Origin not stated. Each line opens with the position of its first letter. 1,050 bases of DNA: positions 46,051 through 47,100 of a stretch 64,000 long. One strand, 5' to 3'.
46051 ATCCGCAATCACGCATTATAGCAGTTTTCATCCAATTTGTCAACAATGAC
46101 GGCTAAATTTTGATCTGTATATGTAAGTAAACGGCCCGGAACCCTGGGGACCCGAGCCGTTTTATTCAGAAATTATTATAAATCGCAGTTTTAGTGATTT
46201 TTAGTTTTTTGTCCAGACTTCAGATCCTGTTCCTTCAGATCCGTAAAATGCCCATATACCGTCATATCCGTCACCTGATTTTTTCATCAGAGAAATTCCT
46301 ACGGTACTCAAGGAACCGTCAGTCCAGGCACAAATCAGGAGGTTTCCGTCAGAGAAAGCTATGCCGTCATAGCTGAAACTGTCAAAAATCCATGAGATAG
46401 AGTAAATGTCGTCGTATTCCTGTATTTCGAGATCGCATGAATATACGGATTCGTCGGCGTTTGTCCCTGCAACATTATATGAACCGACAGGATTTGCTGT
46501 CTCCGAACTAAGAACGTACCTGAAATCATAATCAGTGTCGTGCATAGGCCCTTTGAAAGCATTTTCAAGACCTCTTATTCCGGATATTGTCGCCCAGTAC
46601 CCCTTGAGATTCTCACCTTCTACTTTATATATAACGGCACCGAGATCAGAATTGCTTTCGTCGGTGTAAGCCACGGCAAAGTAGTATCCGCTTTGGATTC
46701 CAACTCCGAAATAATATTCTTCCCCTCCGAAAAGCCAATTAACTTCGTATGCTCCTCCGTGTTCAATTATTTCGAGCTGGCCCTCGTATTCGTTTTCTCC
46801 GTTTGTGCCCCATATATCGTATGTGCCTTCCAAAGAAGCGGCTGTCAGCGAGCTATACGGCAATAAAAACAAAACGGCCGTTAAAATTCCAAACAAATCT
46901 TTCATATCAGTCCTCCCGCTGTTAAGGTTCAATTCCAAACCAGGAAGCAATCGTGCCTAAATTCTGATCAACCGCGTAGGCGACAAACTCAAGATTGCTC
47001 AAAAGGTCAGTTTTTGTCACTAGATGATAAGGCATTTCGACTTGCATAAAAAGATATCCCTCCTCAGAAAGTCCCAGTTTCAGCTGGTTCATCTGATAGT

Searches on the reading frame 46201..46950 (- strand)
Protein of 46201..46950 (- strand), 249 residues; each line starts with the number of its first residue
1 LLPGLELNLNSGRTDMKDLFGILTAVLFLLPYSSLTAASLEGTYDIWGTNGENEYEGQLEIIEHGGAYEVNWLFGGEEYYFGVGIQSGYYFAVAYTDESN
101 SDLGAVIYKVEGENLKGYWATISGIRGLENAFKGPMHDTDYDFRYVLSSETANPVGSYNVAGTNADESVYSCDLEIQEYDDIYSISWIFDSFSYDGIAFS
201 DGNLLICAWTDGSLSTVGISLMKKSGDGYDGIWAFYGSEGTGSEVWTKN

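Call 17: search_protein_families(library=pfam, proteins=[window:46201-46950:-], max_evalue=0.01)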
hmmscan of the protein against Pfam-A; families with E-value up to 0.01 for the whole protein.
window:46201-46950:- (249 aa): 0 families

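Call 81: search_protein_families(library=ncbifam, proteins=[window:46201-46950:-], max_evalue=0.01)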
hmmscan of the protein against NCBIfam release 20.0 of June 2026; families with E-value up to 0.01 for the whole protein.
window:46201-46950:- (249 aa): 1 family
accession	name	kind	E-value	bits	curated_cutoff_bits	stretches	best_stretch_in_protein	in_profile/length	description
NF050085.1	LIC10280_fam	exception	1.8e-17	63.4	100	2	156-234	3-77/85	LIC10280 family protein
